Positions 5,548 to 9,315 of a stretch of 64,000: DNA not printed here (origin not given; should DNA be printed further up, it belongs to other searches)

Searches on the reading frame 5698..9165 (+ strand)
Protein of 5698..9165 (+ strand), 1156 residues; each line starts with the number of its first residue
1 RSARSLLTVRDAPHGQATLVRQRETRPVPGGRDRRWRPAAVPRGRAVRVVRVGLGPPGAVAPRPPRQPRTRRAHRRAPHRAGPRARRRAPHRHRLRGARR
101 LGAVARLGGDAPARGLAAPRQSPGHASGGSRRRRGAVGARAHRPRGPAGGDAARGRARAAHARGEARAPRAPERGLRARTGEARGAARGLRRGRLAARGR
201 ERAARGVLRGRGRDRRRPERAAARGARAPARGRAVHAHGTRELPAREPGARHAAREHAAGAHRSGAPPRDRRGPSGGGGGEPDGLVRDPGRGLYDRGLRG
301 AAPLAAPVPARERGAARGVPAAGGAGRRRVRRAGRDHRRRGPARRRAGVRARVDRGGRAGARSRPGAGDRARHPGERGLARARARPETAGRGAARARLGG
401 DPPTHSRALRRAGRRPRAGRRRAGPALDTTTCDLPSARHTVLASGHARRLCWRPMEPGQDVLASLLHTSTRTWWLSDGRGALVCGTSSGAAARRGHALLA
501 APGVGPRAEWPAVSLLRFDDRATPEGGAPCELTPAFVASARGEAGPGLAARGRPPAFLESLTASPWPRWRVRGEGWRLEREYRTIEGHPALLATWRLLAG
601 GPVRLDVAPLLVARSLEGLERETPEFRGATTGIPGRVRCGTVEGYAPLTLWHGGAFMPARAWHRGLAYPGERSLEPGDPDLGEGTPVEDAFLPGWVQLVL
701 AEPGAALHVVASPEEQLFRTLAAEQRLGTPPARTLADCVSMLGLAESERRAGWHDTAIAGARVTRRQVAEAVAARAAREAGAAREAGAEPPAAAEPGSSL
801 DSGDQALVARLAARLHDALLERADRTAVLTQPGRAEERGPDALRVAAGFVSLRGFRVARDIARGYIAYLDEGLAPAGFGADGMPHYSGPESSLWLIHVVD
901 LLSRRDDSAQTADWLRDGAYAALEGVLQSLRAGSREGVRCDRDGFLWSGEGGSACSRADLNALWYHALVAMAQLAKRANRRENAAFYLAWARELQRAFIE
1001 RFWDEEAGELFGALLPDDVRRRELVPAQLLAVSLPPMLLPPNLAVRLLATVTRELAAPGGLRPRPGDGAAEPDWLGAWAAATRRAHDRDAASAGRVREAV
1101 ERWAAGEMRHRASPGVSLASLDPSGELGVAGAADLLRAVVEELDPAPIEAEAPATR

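Call 83: search_protein_families(library=pfam, proteins=[window:5698-9165:+], max_evalue=0.00001)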
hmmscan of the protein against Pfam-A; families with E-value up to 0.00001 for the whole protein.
window:5698-9165:+ (1156 aa): 2 families
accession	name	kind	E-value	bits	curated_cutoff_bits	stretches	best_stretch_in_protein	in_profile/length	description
PF12439.13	GDE_N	-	3.9e-20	72.7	27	1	471-673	1-193/219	Glycogen debranching enzyme N terminal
PF06202.20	GDE_C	-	5.7e-19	68.7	21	1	853-1062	44-266/367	Amylo-alpha-1,6-glucosidase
